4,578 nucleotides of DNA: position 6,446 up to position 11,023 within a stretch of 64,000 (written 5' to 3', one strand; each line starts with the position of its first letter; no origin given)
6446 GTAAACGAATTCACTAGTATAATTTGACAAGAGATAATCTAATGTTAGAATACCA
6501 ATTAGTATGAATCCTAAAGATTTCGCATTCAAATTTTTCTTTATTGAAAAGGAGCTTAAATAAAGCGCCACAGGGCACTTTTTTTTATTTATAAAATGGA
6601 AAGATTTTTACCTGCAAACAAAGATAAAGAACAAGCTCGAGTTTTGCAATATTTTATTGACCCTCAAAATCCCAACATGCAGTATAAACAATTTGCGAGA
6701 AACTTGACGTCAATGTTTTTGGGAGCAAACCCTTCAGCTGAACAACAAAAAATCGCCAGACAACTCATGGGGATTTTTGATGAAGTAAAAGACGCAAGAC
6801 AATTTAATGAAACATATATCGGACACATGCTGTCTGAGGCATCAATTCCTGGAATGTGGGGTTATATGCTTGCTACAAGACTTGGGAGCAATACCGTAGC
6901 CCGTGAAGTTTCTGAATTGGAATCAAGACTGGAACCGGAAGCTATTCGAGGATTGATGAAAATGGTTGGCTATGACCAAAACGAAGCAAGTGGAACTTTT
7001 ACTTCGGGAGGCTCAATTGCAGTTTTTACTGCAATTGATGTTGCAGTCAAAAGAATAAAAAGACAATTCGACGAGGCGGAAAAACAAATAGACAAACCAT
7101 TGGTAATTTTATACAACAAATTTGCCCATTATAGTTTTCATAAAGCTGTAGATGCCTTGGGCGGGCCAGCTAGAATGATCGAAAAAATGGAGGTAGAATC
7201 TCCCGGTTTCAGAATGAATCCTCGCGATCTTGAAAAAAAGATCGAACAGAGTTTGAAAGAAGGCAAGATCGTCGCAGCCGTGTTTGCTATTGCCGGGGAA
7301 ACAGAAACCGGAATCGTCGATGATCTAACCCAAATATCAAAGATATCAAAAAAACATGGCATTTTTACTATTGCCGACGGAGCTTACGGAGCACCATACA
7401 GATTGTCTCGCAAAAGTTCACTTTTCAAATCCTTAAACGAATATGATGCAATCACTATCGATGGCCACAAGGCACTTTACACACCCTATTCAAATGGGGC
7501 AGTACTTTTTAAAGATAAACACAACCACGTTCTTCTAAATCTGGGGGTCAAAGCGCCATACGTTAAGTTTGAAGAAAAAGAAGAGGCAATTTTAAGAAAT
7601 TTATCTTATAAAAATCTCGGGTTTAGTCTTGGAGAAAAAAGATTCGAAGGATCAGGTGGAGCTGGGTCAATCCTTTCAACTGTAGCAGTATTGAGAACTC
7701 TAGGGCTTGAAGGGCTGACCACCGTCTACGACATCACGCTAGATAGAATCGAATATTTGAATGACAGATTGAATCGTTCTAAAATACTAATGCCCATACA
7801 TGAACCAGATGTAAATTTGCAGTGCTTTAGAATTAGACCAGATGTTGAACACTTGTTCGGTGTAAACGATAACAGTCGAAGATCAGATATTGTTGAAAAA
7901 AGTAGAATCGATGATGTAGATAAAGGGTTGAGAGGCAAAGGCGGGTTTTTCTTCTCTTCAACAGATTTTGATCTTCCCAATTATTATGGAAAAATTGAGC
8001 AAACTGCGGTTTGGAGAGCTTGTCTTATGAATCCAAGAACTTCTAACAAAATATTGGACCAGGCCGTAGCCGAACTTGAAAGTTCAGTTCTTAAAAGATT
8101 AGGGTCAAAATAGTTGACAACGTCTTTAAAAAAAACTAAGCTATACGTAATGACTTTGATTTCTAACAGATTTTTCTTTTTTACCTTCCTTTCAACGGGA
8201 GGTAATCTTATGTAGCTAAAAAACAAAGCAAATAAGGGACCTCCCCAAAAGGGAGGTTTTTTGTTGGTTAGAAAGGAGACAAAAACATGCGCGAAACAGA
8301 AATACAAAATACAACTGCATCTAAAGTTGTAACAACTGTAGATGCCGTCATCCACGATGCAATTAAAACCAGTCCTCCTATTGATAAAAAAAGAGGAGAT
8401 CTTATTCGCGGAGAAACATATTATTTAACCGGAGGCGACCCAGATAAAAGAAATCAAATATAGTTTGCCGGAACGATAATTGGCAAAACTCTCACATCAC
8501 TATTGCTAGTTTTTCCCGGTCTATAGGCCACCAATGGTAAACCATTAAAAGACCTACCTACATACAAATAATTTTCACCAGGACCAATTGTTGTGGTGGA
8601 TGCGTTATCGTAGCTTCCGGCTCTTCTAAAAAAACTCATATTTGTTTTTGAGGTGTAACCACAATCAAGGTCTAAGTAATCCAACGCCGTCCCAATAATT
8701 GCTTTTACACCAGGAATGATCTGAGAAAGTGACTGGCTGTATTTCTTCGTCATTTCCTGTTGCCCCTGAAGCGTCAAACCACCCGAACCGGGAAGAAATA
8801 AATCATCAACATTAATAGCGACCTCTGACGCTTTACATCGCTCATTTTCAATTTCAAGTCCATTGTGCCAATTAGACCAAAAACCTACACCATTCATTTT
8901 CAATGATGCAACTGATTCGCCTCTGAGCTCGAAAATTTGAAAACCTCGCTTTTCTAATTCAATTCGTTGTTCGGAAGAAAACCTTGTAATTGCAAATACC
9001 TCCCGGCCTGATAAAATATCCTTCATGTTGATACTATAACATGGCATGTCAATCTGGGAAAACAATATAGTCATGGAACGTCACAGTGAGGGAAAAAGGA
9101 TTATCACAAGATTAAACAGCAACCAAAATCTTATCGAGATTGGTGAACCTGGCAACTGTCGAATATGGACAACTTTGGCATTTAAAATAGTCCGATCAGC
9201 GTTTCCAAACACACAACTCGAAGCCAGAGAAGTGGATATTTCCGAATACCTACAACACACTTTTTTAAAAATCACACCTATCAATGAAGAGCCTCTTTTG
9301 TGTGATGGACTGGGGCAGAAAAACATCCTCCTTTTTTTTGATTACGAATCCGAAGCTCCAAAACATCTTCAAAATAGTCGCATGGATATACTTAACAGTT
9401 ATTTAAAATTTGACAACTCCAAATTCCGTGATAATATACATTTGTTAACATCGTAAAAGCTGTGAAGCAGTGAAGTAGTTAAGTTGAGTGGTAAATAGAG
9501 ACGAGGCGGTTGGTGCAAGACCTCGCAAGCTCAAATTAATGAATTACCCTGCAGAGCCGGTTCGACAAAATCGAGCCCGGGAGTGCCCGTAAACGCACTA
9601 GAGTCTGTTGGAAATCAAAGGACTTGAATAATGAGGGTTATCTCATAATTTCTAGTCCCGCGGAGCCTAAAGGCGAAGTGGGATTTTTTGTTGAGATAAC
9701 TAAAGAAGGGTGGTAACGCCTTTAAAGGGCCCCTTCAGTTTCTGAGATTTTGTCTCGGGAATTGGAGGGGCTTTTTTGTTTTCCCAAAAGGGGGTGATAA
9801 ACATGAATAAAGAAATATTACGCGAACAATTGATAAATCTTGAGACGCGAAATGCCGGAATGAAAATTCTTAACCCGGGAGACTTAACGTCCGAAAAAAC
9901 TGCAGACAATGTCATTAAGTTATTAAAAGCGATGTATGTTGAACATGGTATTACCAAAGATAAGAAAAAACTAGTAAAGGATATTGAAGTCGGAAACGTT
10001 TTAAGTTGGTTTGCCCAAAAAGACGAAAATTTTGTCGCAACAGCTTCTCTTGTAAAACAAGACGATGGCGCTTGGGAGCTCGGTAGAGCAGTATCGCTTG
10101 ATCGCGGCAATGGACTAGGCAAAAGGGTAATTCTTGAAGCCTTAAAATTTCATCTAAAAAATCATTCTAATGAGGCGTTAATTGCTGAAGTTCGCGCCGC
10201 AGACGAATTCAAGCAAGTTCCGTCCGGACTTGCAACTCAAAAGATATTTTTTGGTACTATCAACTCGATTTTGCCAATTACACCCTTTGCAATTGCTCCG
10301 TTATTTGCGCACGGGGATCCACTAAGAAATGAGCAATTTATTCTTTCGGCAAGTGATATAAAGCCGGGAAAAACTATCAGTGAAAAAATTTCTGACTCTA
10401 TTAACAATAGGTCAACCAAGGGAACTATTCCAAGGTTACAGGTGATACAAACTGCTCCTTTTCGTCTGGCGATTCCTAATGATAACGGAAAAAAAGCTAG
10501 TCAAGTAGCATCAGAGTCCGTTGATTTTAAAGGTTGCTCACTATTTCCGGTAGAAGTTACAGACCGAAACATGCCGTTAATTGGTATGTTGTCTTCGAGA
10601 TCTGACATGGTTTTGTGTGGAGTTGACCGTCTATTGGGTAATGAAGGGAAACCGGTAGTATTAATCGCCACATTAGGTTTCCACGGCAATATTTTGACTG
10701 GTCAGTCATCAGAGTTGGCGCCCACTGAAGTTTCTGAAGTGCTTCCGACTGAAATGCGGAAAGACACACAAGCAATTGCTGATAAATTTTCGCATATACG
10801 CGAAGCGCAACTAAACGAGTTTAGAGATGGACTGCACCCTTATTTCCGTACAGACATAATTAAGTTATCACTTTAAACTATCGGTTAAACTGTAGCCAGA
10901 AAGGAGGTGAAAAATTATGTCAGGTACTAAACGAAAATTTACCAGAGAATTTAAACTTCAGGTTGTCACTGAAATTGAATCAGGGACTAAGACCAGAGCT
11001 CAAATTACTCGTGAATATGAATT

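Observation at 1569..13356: Compact amino-acid-processing gene cluster: ligase, enolase-superfamily racemase/epimerase, aminotransferase, M20 deacylase, PLP decarboxylase, a second M20 and a GNAT-motif protein, bracketed by thrS and tyrS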

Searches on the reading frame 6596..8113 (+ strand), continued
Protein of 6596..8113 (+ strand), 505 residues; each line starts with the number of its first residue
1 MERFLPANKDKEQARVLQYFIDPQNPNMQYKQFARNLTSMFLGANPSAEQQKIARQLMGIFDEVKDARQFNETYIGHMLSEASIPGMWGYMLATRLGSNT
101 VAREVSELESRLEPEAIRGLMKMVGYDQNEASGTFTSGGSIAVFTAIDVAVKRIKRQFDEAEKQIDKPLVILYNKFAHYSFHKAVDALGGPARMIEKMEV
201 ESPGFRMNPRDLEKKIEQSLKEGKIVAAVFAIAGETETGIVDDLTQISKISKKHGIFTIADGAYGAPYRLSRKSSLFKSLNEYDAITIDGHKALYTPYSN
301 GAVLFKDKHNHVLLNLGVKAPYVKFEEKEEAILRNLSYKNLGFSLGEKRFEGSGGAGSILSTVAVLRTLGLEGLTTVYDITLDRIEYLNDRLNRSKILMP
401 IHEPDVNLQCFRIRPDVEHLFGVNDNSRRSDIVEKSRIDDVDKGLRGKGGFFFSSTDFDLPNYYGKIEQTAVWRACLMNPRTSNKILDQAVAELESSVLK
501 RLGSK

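Call 106: find_encoding_contigs(protein=P0334, flank=8000, max_places=2)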
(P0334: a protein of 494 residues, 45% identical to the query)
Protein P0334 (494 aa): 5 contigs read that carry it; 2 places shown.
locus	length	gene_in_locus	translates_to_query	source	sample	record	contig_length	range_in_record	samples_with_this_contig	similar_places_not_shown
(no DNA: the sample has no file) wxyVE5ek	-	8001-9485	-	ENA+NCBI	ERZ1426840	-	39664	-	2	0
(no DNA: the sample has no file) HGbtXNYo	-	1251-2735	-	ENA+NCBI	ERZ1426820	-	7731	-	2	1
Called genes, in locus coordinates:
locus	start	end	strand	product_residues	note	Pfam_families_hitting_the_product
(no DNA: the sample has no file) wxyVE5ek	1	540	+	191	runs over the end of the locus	PF00908:dTDP_sugar_isom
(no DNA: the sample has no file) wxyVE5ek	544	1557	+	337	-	PF00908:dTDP_sugar_isom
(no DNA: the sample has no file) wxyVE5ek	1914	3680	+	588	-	PF07973:tRNA_SAD, PF00587:tRNA-synt_2b, PF03129:HGTP_anticodon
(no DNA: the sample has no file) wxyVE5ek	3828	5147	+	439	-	PF13393:tRNA-synt_His, PF00587:tRNA-synt_2b (weak), PF03129:HGTP_anticodon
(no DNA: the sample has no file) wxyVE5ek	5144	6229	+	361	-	PF01546:Peptidase_M20, PF07687:M20_dimer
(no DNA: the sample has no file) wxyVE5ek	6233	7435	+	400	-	PF00579:tRNA-synt_1b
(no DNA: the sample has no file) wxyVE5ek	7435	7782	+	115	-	-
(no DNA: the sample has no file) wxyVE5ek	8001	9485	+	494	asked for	PF00282:Pyridoxal_deC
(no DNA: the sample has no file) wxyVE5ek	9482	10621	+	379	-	PF00155:Aminotran_1_2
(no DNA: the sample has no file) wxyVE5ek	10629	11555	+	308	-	-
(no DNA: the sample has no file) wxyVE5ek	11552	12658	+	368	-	PF02746:MR_MLE_N, PF13378:MR_MLE_C, PF26685:DUF8230_C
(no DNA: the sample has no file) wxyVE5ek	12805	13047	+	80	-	-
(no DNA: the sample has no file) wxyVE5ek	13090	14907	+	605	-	PF13328:HD_4, PF01966:HD, PF04607:RelA_SpoT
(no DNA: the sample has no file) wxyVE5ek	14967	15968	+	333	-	PF01565:FAD_binding_4, PF02873:MurB_C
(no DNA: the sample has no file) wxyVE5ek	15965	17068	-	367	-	PF01168:Ala_racemase_N, PF00842:Ala_racemase_C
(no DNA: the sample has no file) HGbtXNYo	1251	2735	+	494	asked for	PF00282:Pyridoxal_deC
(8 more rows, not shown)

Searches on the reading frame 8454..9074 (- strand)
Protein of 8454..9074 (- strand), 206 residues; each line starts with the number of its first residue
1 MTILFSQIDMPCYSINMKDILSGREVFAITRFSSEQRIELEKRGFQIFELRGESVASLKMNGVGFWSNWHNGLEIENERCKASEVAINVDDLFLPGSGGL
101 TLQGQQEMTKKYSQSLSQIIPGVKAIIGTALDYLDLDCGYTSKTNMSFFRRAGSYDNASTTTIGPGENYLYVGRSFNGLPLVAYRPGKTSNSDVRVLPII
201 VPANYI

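Call 3: search_protein_families(library=pfam, proteins=[window:8454-9074:-], max_evalue=0.01)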
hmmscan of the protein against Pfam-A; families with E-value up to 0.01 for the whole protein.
window:8454-9074:- (206 aa): 0 families

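Call 4: search_protein_families(library=ncbifam, proteins=[window:8454-9074:-], max_evalue=0.01)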
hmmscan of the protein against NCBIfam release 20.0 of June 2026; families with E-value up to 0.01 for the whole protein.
window:8454-9074:- (206 aa): 0 families

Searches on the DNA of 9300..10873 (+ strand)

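Call 29: search_rna_families(source=window, start=9300, end=9900, threshold=gathering, show_alignments=1)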
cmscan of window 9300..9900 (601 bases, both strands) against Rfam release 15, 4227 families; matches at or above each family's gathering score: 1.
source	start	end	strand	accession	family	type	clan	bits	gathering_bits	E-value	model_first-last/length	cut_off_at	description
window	9453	9737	+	RF00230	T-box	Cis-reg; leader;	-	94.4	93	2e-21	1-219/219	no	T-box leader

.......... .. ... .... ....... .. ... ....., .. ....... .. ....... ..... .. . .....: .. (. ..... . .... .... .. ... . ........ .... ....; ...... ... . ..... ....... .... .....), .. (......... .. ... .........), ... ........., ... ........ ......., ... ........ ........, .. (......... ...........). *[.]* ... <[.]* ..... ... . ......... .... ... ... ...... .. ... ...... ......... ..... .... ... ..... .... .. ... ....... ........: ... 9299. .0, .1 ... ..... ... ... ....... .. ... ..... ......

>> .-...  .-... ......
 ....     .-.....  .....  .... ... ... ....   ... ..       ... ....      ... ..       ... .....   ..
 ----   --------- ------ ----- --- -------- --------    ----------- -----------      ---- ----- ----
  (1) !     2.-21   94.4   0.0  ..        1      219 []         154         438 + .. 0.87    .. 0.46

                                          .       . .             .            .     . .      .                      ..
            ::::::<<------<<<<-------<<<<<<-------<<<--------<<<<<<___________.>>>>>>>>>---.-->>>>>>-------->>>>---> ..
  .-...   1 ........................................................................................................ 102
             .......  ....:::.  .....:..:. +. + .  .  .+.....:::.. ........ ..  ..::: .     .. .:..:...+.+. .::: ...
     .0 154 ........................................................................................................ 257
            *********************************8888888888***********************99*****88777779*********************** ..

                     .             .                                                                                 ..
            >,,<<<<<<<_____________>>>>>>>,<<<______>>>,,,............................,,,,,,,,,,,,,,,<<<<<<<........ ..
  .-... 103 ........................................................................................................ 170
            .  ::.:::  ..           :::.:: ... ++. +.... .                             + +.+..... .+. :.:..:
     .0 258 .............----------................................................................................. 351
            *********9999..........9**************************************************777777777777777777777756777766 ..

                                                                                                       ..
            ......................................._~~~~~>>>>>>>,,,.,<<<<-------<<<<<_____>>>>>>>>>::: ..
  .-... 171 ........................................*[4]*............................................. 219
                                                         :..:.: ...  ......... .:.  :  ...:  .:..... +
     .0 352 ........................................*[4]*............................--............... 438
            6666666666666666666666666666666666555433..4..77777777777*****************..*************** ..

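Call 39: search_rna_families(sources=[L082, L083, L084, L063], threshold=gathering, show_alignments=3)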
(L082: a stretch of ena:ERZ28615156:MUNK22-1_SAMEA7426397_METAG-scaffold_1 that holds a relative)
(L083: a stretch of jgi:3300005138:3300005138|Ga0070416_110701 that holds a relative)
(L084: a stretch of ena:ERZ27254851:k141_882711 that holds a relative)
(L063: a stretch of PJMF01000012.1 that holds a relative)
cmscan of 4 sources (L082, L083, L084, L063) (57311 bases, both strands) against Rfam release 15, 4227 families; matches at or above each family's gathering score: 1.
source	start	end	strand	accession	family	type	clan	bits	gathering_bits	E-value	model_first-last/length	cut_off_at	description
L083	5721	5941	+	RF00230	T-box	Cis-reg; leader;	-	103.5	93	8.7e-22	1-219/219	no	T-box leader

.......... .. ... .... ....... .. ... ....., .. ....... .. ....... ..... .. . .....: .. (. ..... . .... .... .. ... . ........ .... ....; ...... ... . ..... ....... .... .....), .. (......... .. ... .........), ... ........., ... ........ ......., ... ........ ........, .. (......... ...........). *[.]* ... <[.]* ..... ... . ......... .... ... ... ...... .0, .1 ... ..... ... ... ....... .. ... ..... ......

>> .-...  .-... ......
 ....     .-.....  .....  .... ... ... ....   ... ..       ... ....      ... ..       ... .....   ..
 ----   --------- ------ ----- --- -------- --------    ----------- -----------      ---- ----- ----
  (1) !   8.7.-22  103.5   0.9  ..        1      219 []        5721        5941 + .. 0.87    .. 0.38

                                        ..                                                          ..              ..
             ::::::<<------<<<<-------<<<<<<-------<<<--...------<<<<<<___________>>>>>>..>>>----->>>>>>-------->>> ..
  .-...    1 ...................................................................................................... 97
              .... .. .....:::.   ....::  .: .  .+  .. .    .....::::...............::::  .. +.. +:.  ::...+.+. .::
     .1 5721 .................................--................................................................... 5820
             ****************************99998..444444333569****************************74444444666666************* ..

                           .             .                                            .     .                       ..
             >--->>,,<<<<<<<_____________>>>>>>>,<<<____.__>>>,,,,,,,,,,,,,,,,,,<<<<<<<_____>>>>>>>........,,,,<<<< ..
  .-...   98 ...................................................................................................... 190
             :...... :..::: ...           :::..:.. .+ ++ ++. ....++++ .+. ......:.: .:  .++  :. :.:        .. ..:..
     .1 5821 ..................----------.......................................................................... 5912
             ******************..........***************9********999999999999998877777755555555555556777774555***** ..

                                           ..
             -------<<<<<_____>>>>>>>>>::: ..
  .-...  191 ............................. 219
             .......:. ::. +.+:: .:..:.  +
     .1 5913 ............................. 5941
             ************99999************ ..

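Call 54: search_rna_families(sources=[L085, L086, L087, L088, L089, L090, L091, L092, L093, L094, L095, L096, L097, L098, L099], threshold=gathering)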
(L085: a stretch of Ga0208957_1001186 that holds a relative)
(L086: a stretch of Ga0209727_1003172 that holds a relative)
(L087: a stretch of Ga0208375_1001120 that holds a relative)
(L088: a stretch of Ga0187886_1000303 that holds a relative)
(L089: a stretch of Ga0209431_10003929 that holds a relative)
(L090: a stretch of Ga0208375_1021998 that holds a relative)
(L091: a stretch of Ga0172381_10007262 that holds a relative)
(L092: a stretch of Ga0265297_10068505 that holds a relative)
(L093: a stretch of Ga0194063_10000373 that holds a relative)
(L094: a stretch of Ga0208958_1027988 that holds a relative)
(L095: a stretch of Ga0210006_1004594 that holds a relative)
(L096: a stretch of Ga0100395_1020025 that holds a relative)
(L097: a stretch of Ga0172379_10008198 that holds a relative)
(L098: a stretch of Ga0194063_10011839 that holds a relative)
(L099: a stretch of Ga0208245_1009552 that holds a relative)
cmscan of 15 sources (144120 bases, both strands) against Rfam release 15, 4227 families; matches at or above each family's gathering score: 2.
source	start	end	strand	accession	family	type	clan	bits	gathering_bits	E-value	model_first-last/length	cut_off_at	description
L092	866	936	+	RF00005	tRNA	Gene; tRNA;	CL00001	73.9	29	6e-14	1-71/71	no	tRNA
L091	6016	6088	+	RF00005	tRNA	Gene; tRNA;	CL00001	37.4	29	0.00065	1-71/71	no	tRNA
